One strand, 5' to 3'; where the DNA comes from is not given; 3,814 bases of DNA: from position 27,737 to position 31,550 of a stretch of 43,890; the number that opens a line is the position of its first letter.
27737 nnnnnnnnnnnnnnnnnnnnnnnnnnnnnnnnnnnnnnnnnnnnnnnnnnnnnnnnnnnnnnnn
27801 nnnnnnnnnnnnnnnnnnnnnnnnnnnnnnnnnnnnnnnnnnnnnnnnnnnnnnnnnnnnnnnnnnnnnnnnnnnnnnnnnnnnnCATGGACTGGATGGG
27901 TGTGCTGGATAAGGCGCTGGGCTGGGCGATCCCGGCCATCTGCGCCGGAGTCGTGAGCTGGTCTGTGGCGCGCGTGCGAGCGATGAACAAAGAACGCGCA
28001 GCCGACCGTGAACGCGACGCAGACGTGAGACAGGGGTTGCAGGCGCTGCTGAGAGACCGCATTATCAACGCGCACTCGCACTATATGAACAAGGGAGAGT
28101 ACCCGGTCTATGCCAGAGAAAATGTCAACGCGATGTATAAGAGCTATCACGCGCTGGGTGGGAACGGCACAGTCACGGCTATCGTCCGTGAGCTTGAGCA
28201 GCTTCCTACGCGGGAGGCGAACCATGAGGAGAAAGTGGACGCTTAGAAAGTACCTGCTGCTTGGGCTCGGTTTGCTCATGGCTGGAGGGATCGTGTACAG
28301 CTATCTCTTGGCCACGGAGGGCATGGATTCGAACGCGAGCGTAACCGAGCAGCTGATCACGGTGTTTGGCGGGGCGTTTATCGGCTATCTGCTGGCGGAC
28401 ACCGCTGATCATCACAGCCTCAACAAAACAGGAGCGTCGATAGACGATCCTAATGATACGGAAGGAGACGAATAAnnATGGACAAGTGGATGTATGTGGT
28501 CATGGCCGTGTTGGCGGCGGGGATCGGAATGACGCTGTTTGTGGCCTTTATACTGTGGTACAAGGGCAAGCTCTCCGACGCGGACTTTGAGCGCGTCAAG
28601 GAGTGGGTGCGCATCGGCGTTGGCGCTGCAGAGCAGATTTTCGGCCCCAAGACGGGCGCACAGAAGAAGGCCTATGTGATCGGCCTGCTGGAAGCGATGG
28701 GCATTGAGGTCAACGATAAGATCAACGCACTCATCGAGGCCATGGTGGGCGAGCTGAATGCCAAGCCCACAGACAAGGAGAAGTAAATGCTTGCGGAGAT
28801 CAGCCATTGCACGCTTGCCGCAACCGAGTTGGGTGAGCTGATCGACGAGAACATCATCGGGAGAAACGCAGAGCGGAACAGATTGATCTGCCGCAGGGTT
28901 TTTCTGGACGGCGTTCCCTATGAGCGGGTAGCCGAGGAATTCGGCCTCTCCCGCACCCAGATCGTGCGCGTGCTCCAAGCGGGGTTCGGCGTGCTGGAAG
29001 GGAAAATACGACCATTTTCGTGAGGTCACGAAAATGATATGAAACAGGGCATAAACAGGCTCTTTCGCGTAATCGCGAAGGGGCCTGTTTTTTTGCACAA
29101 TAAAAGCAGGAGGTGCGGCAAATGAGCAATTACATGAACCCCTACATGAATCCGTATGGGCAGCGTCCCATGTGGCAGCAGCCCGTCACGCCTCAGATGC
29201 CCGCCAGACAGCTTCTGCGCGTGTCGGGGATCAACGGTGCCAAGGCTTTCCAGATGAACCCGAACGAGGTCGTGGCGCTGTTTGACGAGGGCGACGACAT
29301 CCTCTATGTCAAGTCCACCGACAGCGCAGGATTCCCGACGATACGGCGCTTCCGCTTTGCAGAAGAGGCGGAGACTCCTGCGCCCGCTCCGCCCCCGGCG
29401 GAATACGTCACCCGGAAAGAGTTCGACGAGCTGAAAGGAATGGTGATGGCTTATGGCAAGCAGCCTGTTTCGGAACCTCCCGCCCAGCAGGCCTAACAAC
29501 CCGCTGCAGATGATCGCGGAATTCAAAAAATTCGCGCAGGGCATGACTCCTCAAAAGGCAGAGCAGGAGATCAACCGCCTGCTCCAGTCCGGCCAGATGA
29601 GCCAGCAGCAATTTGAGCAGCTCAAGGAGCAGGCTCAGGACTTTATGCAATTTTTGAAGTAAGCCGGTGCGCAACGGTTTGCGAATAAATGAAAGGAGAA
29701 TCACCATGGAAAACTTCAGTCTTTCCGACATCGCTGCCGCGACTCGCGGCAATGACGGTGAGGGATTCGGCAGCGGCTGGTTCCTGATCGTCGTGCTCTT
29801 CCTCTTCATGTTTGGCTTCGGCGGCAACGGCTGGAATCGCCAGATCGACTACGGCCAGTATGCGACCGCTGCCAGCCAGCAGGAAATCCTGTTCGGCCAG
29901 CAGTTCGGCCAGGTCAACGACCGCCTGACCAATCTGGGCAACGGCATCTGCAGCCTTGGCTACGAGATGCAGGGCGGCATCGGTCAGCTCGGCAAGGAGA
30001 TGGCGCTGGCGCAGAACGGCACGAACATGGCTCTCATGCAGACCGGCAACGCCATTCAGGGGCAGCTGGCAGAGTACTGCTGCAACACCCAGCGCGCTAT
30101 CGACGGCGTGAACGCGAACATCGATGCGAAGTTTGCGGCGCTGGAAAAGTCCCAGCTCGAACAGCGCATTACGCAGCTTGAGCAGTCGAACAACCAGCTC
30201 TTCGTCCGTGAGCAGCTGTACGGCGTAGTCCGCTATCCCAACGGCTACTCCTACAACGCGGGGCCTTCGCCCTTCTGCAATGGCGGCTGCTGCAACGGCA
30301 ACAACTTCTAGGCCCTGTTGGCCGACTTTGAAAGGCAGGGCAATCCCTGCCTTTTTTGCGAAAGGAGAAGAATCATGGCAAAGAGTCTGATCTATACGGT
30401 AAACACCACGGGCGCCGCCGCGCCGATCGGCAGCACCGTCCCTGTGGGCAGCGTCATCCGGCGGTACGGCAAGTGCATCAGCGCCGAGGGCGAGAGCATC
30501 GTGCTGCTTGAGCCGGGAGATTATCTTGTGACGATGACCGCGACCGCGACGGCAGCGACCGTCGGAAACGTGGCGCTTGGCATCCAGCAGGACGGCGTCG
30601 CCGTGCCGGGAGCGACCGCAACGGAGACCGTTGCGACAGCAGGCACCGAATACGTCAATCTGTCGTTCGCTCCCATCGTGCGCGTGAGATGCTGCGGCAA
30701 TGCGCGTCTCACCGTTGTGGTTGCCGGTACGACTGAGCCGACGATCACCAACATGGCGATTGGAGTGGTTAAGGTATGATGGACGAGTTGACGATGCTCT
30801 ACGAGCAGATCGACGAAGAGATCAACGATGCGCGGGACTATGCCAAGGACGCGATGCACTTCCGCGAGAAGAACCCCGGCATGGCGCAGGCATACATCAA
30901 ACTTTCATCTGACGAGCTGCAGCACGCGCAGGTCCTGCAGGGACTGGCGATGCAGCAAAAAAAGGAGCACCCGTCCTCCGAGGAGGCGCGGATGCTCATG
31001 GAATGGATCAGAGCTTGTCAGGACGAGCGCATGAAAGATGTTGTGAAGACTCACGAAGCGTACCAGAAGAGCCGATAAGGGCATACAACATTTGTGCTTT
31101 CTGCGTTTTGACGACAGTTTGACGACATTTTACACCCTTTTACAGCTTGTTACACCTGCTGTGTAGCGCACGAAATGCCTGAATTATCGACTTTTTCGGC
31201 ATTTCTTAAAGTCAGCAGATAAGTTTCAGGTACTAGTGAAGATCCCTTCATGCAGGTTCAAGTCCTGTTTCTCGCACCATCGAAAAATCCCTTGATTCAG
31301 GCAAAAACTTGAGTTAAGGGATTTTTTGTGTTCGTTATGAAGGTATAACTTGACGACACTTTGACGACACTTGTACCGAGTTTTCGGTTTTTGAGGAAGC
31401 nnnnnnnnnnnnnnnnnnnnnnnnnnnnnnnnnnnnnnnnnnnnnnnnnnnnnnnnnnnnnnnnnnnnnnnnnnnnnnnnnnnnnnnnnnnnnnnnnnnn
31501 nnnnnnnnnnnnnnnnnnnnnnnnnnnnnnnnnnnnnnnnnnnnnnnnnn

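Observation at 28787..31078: Terminator-insulated moron block encoding spore-surface-like proteins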

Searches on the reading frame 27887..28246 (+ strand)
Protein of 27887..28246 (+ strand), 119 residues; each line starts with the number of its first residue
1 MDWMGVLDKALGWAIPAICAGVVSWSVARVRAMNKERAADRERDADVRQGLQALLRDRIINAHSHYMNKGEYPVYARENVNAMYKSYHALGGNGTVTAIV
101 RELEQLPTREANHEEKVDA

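Call 10: search_protein_families(library=pfam, proteins=[window:27887-28246:+], max_evalue=1)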
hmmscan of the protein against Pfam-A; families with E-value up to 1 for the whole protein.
window:27887-28246:+ (119 aa): 0 families

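Call 11: search_protein_families(library=phrogs, proteins=[window:27887-28246:+], max_evalue=0.1)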
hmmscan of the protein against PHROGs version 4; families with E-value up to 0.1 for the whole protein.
window:27887-28246:+ (119 aa): 3 families
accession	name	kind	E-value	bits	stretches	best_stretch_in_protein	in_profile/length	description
phrog_4105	-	unknown function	9e-26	91.2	1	24-111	14-101/103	-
phrog_4257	-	unknown function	2.4e-11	45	1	30-111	55-136/138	-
phrog_13790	-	DNA, RNA and nucleotide metabolism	0.056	14.5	1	31-106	43-116/145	DNA ligase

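Call 12: search_protein_families(library=ncbifam, proteins=[window:27887-28246:+], max_evalue=1)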
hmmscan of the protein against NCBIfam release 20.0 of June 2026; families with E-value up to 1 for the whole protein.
window:27887-28246:+ (119 aa): 0 families

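Call 61: search_protein_families(library=padloc, proteins=[window:27887-28246:+], max_evalue=1)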
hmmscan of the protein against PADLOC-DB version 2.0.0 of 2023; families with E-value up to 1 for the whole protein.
window:27887-28246:+ (119 aa): 0 families

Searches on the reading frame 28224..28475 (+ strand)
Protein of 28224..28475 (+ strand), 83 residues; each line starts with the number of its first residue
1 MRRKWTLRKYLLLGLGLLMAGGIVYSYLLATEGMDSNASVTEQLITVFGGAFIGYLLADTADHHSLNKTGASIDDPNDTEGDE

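Call 10: search_protein_families(library=pfam, proteins=[window:28224-28475:+], max_evalue=1)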
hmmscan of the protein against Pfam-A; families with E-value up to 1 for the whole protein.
window:28224-28475:+ (83 aa): 1 family
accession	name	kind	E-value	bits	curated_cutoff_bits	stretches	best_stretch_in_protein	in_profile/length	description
PF11460.13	DUF3007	-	0.003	18.2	25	1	9-49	5-45/96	Protein of unknown function (DUF3007)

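Call 11: search_protein_families(library=phrogs, proteins=[window:28224-28475:+], max_evalue=0.1)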
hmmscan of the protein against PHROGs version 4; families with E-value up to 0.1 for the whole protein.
window:28224-28475:+ (83 aa): 1 family
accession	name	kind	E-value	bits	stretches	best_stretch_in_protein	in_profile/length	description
phrog_27228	-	unknown function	0.0018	19.7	1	2-74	13-85/106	-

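Call 12: search_protein_families(library=ncbifam, proteins=[window:28224-28475:+], max_evalue=1)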
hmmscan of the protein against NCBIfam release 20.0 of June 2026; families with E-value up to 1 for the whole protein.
window:28224-28475:+ (83 aa): 1 family
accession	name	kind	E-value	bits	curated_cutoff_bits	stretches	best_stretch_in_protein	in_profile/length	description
NF007792.0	PRK10489.1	equivalog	0.012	14.6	324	1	11-66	29-84/419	enterobactin transporter EntS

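Call 61: search_protein_families(library=padloc, proteins=[window:28224-28475:+], max_evalue=1)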
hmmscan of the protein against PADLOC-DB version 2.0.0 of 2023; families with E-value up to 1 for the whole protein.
window:28224-28475:+ (83 aa): 0 families

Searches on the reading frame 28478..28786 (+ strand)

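Call 10: search_protein_families(library=pfam, proteins=[window:28478-28786:+], max_evalue=1)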
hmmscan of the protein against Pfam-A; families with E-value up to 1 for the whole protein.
window:28478-28786:+ (102 aa): 2 families
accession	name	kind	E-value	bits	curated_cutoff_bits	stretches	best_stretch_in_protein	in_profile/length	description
PF09682.15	Phage_holin_6_1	-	1e-05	26.3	24.9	1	7-94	8-100/101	Bacteriophage holin of superfamily 6 (Holin_LLH)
PF19258.4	KxYKxGKxW_sig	-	0.75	10.2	23.6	0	3-20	14-31/41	KxYKxGKxW signal peptide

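Call 11: search_protein_families(library=phrogs, proteins=[window:28478-28786:+], max_evalue=0.1)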
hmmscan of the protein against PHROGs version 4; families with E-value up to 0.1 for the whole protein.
window:28478-28786:+ (102 aa): 4 families
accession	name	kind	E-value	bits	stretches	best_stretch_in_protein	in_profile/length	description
phrog_6918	-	lysis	1e-16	62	1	1-99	1-104/114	holin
phrog_608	-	lysis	1e-05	26.7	1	28-97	31-107/111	holin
phrog_36029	-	unknown function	0.00042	22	1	4-73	8-73/121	-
phrog_15303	-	unknown function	0.0051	17.9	1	38-73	38-73/119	-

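Call 12: search_protein_families(library=ncbifam, proteins=[window:28478-28786:+], max_evalue=1)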
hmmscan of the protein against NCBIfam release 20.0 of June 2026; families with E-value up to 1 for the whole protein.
window:28478-28786:+ (102 aa): 0 families

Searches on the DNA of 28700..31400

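Call 66: search_rna_families(source=window, start=28700, end=31400, threshold=evalue, max_evalue=1)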
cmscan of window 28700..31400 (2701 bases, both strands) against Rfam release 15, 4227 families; matches with E-value up to 1: 3.
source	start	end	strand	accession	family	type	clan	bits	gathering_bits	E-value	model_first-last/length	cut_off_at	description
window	31279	31331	-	RF04347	Plastid-ccsA-ndhD-2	Cis-reg;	-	25.2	51.5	0.059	1-53/53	no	Plastid-ccsA-ndhD-2 3UTR RNA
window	29049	29098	+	RF03751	mir-7445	Gene; miRNA;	-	23.1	79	0.71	1-60/60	no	mir-7445 microRNA precursor family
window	30561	30695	+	RF00306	snoZ178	Gene; snRNA; snoRNA; CD-box;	-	20.6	100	0.42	1-152/152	no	Small nucleolar RNA Z178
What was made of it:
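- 30311..30323 (+): Small stem-loop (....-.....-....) immediately after the P4 stop codon. No Rfam family matches (call 66).
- Tried and rejected: Only chance-level hits (call 66).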

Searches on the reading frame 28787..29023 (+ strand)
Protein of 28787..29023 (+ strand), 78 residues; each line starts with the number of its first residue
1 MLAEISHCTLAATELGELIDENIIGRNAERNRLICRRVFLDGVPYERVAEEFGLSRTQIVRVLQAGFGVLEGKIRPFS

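Call 10: search_protein_families(library=pfam, proteins=[window:28787-29023:+], max_evalue=1)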
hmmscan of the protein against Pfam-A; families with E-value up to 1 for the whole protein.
window:28787-29023:+ (78 aa): 7 families
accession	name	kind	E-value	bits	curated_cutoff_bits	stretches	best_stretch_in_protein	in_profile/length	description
PF04545.22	Sigma70_r4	-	0.002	18.1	24.1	1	29-59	7-37/50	Sigma-70, region 4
PF13384.12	HTH_23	-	0.0028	17.9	24.6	1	29-65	4-40/50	Homeodomain-like domain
PF16509.11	KORA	-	0.0048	17.5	26.7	1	27-64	15-52/84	TrfB plasmid transcriptional repressor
PF02796.21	HTH_7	-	0.013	16.1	23.8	1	42-65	21-44/45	Helix-turn-helix domain of resolvase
PF13518.12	HTH_28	-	0.027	15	25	1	40-61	10-30/52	Helix-turn-helix domain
PF08281.18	Sigma70_r4_2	-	0.14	12.3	25.7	1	39-57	23-41/54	Sigma-70, region 4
PF23979.1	DUF7304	-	0.21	12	27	1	9-32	48-71/72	Domain of unknown function (DUF7304)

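Call 11: search_protein_families(library=phrogs, proteins=[window:28787-29023:+], max_evalue=0.1)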
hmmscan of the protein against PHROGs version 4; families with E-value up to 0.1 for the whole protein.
window:28787-29023:+ (78 aa): 3 families
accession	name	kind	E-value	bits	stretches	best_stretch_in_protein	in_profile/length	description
phrog_79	-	transcription regulation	0.0056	17.4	1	38-73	101-136/156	anti-termination protein Q-like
phrog_4629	-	DNA, RNA and nucleotide metabolism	0.034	15.1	1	36-60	46-70/87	HTH DNA binding domain protein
phrog_22327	-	unknown function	0.077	14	1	45-70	29-54/74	-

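Call 12: search_protein_families(library=ncbifam, proteins=[window:28787-29023:+], max_evalue=1)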
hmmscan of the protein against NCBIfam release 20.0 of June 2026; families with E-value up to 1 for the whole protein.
window:28787-29023:+ (78 aa): 8 families
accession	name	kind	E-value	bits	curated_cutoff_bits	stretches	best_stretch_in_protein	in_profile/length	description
TIGR02850.1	spore_sigG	equivalog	0.00069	19.1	457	1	23-67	203-247/254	RNA polymerase sporulation sigma factor SigG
TIGR02937.1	sigma70-ECF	superfamily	0.00087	19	42.9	1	25-64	116-155/165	sigma-70 family RNA polymerase sigma factor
NF006071.0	PRK08215.1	equivalog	0.0073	15.9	372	1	22-68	205-251/258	RNA polymerase sporulation sigma factor SigG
NF005644.0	PRK07408.1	subfamily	0.011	15.4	261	1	28-72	207-251/258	RNA polymerase sigma factor SigF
TIGR02980.1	SigBFG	subfamily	0.033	13.9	234.35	1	22-67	174-219/227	SigB/SigF/SigG family RNA polymerase sigma factor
NF040785.1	CD3324_fam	subfamily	0.072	13.2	65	1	28-62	48-81/82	CD3324 family protein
TIGR03643.1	TIGR03643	hypoth_equivalog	0.16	12.2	66.55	1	39-64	10-35/72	TIGR03643 family protein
NF050186.1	TransRegGliRPseudo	equivalog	0.17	11.2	570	1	28-65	237-275/338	AraC family transcriptional regulator GliR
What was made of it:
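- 28787..29023 (+): HTH78: a 78-aa stand-alone sigma-70-region-4/LuxR(GerE)-type HTH protein, the last gene of the late/lysis operon and the presumed regulator of the cassette. Sigma70_r4 E=0.002 (call 10) and SigG region 4 E=7e-4 (call 12), both below the curated cutoffs.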

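Call 61: search_protein_families(library=padloc, proteins=[window:28787-29023:+], max_evalue=1)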
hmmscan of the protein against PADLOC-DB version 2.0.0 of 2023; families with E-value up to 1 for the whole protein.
window:28787-29023:+ (78 aa): 0 families
